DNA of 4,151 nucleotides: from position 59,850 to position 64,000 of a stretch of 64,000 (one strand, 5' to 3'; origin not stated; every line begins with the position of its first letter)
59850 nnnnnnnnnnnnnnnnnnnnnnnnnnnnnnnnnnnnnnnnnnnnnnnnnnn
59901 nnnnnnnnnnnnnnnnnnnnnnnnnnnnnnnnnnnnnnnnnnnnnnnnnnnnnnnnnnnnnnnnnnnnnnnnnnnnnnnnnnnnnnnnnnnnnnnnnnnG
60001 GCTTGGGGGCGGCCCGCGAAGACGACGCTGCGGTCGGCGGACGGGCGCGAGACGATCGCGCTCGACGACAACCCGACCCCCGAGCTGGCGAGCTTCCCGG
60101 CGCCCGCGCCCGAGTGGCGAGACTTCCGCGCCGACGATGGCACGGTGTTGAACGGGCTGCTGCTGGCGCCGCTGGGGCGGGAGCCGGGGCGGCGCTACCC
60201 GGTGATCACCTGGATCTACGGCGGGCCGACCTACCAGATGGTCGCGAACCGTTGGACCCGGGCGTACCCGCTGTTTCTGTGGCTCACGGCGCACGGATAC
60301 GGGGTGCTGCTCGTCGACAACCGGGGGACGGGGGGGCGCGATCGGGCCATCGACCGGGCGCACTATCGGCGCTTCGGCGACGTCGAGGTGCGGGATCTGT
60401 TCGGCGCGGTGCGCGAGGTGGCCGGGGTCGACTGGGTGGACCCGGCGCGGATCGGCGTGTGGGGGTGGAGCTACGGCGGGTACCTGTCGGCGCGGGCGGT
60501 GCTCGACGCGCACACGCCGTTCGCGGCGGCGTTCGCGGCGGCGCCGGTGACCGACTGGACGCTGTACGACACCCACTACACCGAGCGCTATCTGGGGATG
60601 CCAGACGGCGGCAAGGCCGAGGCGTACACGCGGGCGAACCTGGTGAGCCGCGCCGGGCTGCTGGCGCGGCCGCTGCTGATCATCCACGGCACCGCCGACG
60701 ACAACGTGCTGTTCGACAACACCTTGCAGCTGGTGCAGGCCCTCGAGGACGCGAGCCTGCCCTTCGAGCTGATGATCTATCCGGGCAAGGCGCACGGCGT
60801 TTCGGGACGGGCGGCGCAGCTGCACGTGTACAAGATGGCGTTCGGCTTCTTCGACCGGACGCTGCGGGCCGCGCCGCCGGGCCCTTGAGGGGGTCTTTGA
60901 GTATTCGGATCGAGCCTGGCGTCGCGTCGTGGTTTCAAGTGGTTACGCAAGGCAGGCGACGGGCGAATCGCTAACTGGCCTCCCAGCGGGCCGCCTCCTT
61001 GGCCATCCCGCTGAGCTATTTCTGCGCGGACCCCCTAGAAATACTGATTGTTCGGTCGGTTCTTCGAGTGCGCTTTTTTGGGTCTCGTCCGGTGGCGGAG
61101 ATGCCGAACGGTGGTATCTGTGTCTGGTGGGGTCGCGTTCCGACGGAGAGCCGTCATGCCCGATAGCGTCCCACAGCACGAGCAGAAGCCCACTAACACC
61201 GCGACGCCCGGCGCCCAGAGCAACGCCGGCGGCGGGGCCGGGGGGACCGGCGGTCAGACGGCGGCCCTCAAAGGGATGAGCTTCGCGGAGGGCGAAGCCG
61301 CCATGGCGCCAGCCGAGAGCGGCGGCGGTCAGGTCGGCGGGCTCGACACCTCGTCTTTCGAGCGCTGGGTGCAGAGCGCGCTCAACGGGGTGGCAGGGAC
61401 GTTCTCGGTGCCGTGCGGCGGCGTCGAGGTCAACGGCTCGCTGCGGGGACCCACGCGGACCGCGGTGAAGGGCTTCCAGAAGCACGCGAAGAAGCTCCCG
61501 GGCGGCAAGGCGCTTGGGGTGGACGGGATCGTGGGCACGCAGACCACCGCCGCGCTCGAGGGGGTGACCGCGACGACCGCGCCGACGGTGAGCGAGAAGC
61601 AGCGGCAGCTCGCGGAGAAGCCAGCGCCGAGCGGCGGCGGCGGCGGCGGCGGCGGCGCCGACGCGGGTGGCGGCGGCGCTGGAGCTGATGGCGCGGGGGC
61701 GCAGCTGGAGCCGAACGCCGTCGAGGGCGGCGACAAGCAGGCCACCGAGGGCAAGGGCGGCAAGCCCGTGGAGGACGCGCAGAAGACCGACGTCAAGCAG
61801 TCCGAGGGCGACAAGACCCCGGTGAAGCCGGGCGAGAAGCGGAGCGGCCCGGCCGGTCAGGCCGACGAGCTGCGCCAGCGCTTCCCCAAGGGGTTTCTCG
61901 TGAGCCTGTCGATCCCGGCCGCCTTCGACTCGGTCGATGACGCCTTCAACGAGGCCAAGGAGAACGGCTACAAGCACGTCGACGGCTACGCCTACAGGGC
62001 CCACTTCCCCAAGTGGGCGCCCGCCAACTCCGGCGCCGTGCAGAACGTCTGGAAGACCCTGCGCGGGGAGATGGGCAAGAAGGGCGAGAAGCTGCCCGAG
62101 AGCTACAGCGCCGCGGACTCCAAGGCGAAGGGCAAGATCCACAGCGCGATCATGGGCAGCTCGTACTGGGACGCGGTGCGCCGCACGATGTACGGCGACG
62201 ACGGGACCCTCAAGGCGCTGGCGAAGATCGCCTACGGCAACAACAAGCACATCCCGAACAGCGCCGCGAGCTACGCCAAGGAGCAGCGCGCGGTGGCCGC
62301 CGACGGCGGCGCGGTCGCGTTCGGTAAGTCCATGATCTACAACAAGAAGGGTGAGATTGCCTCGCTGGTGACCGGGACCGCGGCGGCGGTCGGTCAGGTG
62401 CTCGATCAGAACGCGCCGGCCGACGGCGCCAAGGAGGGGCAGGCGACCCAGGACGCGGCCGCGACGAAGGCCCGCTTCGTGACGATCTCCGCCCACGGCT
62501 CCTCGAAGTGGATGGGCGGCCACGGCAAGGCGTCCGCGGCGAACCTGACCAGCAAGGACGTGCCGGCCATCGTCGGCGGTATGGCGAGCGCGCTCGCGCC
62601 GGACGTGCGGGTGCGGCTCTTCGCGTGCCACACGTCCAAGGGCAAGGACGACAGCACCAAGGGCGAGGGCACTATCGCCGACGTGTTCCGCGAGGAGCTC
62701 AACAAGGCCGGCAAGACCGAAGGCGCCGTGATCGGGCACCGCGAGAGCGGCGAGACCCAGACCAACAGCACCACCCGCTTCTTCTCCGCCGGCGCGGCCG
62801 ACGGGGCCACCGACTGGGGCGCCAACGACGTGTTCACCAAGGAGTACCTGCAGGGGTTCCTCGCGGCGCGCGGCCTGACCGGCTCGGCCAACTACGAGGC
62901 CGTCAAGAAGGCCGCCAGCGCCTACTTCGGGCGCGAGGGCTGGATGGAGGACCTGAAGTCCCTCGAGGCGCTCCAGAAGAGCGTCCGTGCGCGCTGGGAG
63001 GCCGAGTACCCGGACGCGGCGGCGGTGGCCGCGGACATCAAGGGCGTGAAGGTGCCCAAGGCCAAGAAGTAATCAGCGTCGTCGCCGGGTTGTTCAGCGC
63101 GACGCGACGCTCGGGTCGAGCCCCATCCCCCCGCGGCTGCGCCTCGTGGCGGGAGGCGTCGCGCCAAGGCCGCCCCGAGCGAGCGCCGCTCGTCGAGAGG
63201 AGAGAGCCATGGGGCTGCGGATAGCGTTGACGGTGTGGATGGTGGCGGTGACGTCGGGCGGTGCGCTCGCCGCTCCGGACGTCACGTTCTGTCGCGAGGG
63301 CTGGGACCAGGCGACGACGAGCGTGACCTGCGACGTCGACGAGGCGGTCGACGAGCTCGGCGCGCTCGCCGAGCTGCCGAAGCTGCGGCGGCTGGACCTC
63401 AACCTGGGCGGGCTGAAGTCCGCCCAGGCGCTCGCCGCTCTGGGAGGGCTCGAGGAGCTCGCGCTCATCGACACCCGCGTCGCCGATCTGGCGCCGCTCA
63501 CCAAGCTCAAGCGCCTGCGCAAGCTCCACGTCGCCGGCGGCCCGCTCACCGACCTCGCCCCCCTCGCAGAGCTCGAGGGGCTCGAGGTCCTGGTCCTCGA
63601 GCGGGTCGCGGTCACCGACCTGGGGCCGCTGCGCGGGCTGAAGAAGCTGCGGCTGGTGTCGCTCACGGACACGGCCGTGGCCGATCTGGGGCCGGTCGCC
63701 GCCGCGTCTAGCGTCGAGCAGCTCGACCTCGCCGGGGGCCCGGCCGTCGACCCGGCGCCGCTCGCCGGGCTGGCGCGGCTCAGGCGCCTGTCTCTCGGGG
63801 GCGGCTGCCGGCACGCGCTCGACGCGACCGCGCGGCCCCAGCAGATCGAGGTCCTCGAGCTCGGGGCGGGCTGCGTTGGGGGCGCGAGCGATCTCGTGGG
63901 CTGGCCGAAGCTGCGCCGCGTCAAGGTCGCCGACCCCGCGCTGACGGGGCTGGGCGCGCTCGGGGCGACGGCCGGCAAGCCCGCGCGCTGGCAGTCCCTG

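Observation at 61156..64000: Leaderless PG-binding protein with a caspase-like (clan CD) His/Cys signature, followed by a secreted LRR protein: possible effector/immunity or lysin-like pair in a lower-GC islet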

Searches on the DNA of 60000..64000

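Call 84: search_rna_families(source=window, start=60000, end=64000, threshold=evalue, max_evalue=0.1)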
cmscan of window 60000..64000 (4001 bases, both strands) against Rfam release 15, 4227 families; matches with E-value up to 0.1: 0.
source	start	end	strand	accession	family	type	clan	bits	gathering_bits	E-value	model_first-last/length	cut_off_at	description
